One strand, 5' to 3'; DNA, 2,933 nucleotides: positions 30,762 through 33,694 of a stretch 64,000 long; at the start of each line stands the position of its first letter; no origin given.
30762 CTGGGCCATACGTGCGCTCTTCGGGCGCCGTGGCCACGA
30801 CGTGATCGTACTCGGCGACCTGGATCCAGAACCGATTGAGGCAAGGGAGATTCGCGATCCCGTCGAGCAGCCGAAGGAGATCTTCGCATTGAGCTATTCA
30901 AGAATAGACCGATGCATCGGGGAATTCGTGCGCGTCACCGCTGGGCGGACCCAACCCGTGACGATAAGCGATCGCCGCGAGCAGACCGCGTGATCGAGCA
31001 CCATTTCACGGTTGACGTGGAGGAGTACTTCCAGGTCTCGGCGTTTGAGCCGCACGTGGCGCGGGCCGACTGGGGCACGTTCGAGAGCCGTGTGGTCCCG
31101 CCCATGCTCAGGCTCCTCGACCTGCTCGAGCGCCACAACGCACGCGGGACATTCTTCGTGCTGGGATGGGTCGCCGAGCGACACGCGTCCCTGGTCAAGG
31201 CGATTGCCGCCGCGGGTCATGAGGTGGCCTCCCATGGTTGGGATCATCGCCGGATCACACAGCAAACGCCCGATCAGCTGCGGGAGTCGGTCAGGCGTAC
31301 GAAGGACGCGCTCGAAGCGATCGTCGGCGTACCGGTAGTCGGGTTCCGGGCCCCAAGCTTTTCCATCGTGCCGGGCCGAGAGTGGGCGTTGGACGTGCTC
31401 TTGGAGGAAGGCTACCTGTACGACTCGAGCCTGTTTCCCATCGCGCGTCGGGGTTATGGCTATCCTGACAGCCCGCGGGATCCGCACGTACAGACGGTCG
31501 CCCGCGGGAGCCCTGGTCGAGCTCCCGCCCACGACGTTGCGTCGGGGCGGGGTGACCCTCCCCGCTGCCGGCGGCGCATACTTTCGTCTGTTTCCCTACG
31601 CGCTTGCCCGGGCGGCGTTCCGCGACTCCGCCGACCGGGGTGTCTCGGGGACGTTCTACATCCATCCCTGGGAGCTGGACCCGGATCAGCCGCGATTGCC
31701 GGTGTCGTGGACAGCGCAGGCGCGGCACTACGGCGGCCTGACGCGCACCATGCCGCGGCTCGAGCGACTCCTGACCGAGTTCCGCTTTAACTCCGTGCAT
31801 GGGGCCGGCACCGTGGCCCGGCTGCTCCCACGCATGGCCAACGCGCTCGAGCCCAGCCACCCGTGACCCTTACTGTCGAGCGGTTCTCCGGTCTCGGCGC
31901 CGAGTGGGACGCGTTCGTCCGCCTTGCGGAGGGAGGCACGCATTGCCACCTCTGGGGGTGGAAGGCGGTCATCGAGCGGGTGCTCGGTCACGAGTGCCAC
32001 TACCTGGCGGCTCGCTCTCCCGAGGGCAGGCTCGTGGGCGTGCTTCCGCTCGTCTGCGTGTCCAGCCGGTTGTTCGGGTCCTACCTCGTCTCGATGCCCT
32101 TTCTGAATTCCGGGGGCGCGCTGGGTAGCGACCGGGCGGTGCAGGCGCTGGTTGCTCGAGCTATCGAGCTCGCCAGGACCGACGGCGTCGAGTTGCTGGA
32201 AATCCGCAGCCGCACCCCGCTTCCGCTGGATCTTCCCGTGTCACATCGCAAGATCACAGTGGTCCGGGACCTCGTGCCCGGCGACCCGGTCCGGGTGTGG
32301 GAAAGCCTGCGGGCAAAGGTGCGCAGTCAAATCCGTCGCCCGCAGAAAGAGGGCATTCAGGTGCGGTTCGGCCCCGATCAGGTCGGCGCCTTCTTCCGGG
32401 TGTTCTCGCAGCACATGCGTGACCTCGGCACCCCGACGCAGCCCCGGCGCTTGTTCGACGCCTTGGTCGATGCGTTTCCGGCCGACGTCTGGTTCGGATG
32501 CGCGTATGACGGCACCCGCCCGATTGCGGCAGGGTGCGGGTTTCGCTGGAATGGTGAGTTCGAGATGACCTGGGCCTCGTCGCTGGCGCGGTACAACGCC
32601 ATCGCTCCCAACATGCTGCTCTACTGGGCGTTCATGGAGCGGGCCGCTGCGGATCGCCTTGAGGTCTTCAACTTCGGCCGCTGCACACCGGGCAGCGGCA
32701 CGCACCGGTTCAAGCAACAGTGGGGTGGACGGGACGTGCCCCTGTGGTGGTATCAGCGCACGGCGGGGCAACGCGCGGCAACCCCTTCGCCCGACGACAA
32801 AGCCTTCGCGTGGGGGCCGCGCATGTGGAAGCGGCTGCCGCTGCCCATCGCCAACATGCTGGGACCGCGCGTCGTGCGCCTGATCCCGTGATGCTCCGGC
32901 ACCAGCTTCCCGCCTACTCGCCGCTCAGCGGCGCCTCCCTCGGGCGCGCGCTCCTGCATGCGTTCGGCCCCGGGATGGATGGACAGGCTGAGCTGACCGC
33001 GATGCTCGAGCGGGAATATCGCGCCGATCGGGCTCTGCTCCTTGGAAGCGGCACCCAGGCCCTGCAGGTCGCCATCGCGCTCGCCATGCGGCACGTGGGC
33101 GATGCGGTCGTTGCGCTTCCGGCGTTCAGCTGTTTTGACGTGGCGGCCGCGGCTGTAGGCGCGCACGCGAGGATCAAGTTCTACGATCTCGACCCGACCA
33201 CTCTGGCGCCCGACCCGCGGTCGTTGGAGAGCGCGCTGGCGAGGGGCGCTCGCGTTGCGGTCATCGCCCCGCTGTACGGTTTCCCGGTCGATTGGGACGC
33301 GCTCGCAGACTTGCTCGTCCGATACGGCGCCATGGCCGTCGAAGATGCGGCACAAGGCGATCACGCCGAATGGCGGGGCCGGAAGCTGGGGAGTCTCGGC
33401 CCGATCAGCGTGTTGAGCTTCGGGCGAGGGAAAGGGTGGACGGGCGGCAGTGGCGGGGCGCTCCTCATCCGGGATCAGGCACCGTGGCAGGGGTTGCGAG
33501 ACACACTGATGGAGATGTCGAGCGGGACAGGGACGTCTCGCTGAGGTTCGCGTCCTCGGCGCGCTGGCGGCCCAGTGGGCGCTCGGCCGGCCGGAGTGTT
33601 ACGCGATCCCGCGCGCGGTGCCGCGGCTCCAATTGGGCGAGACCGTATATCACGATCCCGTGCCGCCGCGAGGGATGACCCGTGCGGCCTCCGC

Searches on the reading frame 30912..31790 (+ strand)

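Call 37: search_protein_families(library=pfam, max_evalue=0.00001, proteins=[window:30912-31790:+])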
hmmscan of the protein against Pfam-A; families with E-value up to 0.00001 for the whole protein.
window:30912-31790:+ (292 aa): 1 family
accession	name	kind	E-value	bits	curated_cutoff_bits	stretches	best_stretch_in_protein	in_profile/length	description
PF01522.26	Polysacc_deac_1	-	1.8e-22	80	23.1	1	67-149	23-105/124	Polysaccharide deacetylase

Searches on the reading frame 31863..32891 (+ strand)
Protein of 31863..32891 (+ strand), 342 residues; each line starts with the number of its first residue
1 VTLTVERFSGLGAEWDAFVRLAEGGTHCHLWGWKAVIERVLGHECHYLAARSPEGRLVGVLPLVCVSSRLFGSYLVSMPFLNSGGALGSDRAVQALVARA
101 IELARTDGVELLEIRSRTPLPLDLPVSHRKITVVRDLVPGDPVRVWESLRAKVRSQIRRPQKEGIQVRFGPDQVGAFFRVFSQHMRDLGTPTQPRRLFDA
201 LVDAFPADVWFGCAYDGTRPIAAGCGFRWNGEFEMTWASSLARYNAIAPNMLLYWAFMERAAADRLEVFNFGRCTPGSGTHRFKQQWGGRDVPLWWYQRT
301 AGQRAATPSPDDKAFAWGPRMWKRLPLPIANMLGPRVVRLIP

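Call 37: search_protein_families(library=pfam, max_evalue=0.00001, proteins=[window:31863-32891:+])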
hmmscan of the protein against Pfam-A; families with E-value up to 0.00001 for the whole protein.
window:31863-32891:+ (342 aa): 2 families
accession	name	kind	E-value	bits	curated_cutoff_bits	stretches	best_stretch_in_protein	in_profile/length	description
PF13480.13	Acetyltransf_6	-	6.5e-19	68.9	22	1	148-284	2-142/143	Acetyltransferase (GNAT) domain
PF02388.22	FemAB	-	2.8e-07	30.2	24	0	131-214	152-236/406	FemAB family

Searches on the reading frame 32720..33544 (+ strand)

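Call 37: search_protein_families(library=pfam, max_evalue=0.00001, proteins=[window:32720-33544:+])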
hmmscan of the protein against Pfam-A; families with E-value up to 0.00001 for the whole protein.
window:32720-33544:+ (274 aa): 1 family
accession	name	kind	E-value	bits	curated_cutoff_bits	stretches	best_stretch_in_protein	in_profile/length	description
PF01041.23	DegT_DnrJ_EryC1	-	1.2e-25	91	19.8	1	100-257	37-193/360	DegT/DnrJ/EryC1/StrS aminotransferase family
